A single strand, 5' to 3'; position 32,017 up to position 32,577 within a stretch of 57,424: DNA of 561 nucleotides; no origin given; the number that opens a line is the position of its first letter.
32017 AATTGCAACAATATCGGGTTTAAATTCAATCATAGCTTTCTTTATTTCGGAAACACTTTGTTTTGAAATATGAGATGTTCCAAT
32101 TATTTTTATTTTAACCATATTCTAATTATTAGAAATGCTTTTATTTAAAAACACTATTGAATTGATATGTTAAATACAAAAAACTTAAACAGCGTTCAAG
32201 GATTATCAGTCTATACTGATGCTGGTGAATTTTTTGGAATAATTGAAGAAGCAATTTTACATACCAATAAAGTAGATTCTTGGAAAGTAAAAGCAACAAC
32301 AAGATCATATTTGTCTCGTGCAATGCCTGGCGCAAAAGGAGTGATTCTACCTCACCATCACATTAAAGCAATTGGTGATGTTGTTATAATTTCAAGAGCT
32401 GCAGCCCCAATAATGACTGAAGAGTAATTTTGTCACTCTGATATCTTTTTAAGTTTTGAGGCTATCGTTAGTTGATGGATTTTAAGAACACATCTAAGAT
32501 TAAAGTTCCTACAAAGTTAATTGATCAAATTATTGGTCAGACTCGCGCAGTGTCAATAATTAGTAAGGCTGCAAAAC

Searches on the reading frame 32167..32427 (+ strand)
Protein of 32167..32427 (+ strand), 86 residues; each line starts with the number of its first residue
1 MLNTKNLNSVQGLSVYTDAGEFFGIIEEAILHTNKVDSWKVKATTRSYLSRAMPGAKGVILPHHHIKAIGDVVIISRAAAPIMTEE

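Call 64: search_protein_families(library=pfam, proteins=[window:32167-32427:+])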
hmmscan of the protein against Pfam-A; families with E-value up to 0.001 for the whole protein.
window:32167-32427:+ (86 aa): 1 family
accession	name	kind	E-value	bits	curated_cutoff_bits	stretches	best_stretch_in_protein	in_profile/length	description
PF05239.21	PRC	-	3.3e-05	24.2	21.2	1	6-76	5-72/78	PRC-barrel domain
